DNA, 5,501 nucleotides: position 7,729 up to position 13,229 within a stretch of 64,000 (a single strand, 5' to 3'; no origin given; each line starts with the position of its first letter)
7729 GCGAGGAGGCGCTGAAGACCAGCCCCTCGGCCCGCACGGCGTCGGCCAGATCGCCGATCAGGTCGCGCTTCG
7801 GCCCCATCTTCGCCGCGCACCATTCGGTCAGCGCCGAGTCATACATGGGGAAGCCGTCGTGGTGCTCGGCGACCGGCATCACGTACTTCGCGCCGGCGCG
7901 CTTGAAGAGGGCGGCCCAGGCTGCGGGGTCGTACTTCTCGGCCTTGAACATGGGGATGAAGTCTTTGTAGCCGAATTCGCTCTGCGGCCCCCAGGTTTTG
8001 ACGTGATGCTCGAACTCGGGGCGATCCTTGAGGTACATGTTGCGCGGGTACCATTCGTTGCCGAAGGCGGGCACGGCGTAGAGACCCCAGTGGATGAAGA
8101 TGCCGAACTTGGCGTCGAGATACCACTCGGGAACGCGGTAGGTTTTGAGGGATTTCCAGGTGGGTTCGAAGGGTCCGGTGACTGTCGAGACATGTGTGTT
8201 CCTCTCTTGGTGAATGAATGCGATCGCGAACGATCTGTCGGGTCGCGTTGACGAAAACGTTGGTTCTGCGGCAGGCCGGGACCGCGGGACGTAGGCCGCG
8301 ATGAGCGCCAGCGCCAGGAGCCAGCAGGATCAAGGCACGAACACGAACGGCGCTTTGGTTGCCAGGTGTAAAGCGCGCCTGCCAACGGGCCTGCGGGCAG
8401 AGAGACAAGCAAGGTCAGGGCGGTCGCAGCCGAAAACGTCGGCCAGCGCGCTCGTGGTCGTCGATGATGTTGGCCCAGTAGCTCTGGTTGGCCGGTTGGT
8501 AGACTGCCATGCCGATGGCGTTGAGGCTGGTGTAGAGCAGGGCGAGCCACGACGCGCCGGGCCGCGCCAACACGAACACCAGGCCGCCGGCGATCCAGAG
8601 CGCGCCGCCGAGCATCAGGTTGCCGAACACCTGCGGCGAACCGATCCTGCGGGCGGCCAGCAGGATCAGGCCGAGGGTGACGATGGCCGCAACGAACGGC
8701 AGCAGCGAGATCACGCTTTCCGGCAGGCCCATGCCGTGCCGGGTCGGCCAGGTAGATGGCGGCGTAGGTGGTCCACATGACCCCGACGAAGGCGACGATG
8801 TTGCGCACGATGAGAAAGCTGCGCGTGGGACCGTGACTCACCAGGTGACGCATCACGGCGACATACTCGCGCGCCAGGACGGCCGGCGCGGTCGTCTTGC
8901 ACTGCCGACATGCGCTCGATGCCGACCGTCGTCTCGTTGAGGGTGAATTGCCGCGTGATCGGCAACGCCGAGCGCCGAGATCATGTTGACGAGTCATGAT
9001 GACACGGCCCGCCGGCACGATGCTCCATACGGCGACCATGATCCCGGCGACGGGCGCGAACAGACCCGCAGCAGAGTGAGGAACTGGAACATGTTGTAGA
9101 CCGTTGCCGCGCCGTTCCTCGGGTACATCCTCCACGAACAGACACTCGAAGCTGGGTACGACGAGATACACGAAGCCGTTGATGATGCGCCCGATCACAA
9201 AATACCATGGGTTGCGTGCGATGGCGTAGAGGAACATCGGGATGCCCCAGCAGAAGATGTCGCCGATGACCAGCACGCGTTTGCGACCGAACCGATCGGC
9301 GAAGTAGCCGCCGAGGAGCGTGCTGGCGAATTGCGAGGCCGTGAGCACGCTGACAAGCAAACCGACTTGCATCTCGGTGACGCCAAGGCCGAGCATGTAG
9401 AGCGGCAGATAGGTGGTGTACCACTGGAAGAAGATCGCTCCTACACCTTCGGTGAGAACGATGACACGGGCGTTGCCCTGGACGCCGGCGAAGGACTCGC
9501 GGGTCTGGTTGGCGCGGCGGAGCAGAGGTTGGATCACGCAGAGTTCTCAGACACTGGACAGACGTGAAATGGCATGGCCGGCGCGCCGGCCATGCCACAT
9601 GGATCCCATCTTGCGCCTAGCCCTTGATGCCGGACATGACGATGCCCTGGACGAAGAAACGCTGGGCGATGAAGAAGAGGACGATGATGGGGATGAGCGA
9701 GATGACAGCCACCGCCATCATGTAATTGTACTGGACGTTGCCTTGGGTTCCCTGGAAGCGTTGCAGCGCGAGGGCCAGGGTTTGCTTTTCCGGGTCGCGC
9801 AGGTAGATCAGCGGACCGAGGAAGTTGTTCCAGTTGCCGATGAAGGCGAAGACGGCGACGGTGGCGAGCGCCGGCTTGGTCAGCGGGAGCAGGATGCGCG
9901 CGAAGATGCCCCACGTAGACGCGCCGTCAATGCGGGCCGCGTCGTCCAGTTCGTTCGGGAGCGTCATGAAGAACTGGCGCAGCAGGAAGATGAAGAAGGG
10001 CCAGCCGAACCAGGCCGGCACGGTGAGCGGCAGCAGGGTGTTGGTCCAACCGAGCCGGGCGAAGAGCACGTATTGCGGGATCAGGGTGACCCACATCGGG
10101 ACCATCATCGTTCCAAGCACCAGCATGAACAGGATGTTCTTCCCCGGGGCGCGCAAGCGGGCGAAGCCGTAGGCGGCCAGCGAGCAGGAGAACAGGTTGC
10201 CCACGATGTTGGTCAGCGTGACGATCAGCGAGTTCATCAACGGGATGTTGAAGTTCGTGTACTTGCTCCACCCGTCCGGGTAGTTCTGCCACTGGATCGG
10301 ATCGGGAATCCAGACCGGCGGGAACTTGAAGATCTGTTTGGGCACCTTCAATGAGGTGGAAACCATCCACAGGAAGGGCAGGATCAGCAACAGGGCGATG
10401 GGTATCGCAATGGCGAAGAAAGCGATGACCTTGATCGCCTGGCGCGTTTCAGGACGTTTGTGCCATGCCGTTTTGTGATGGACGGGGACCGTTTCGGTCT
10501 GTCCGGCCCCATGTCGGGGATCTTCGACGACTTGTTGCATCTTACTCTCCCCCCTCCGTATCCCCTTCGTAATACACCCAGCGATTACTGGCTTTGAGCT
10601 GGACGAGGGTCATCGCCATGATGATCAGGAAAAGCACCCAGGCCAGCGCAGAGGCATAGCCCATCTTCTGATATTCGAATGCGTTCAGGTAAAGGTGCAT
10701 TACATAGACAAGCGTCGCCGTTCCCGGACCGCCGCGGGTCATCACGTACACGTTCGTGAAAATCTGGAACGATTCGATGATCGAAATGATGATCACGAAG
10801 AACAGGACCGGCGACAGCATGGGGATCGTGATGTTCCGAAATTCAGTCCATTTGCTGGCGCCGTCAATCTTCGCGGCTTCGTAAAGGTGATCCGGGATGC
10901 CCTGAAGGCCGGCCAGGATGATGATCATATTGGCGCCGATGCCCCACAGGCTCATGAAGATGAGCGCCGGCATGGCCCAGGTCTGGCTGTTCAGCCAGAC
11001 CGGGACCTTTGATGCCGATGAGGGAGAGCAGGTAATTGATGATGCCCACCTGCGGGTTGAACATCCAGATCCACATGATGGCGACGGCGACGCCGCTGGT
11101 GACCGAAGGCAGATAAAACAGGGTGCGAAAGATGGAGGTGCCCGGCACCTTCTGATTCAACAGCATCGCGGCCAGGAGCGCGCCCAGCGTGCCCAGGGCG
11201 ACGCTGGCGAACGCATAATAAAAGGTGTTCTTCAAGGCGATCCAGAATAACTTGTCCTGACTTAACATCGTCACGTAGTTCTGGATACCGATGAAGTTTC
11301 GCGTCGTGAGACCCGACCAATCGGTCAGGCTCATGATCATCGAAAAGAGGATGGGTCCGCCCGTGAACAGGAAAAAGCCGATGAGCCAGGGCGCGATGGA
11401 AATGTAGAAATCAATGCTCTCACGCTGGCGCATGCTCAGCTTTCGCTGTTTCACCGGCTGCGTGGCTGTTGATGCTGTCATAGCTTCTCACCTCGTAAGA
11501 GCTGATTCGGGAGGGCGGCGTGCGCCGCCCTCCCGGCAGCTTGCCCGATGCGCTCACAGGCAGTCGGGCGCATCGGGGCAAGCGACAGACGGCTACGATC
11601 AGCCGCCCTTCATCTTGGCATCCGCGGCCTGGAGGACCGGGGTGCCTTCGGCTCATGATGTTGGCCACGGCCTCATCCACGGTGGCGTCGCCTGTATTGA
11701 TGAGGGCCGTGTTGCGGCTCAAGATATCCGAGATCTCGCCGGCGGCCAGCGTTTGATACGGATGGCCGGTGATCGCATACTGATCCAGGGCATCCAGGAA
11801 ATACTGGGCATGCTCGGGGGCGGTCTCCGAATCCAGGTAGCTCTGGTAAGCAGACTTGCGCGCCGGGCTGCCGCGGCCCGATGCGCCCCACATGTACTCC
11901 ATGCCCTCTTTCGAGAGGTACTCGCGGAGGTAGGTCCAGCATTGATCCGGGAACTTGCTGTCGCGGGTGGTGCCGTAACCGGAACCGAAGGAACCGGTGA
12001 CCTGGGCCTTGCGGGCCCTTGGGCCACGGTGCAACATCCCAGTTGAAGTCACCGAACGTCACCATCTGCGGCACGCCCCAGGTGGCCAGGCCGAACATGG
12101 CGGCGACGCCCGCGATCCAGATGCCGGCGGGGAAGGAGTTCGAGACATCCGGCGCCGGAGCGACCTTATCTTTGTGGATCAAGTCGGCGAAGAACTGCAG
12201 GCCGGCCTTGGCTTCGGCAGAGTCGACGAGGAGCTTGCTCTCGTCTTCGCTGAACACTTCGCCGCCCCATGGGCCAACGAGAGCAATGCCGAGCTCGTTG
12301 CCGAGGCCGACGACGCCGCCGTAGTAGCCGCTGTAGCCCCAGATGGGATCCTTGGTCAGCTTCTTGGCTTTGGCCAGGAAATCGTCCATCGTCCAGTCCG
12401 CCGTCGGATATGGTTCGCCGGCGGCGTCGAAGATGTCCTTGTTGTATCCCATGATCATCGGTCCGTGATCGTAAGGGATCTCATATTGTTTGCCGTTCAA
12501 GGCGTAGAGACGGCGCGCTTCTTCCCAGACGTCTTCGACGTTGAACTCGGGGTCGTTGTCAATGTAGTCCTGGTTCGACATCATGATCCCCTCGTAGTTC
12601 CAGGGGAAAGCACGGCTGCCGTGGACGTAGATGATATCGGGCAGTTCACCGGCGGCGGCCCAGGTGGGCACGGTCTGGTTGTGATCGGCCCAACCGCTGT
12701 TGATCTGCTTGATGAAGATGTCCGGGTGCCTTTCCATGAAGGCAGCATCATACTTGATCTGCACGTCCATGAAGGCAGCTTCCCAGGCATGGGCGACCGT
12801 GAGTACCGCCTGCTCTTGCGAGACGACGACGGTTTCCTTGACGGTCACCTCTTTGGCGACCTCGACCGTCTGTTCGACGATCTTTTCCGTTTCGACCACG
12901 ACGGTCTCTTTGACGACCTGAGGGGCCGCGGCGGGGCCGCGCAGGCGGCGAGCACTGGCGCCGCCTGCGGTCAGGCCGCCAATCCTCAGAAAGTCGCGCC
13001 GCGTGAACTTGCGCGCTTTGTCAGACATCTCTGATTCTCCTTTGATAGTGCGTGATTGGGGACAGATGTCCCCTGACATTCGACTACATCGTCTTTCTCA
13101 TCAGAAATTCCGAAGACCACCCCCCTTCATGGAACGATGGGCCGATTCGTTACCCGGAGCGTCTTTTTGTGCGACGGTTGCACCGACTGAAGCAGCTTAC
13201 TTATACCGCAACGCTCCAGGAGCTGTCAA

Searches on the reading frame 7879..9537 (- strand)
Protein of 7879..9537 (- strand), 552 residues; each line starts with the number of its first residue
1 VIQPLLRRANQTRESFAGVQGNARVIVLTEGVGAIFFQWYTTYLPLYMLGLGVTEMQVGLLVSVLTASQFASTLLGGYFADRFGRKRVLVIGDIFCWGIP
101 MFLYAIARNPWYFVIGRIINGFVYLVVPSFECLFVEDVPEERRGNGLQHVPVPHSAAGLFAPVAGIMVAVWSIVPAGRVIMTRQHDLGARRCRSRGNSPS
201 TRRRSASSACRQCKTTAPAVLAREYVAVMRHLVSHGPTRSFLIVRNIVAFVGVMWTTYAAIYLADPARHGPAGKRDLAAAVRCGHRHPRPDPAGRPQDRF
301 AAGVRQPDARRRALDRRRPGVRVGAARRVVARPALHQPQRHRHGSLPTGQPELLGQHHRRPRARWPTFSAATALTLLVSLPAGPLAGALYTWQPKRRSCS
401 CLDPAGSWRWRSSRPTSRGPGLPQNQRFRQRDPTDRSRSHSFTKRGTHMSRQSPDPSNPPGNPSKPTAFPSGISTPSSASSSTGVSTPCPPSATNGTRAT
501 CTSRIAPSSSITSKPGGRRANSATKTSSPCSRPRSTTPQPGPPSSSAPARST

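Call 69: search_protein_families(library=pfam, proteins=[window:7879-9537:-], max_evalue=0.00001)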
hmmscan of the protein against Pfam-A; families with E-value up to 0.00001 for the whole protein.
window:7879-9537:- (552 aa): 3 families
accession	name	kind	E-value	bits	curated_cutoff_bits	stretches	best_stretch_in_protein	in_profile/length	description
PF07690.21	MFS_1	-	8.7e-15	54.9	33.4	1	34-171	9-148/347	Major Facilitator Superfamily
PF00083.30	Sugar_tr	-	1.4e-07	31.2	22.3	1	48-123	43-115/452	Sugar (and other) transporter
PF12832.13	MFS_1_like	-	3.2e-06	26.9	25.2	1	43-138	21-120/373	MFS_1 like family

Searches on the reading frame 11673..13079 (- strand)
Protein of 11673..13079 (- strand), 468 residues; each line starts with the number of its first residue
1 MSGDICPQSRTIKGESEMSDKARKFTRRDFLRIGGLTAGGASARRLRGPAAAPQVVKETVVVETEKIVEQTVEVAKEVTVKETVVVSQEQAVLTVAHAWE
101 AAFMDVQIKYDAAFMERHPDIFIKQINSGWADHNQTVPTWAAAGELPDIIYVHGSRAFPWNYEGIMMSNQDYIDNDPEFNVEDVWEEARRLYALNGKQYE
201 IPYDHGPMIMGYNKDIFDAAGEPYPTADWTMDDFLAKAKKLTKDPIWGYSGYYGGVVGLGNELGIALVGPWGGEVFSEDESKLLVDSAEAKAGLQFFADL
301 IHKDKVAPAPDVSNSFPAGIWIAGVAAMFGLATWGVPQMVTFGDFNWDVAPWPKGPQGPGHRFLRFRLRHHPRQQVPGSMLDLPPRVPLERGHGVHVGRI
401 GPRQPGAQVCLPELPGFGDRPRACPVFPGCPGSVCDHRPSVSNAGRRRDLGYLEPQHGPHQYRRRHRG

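Call 69: search_protein_families(library=pfam, proteins=[window:11673-13079:-], max_evalue=0.00001)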
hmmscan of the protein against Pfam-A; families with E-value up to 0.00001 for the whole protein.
window:11673-13079:- (468 aa): 1 family
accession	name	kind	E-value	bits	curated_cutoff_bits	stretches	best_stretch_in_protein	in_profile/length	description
PF01547.30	SBP_bac_1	-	1.2e-22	81.8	26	1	112-360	15-276/307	Bacterial extracellular solute-binding protein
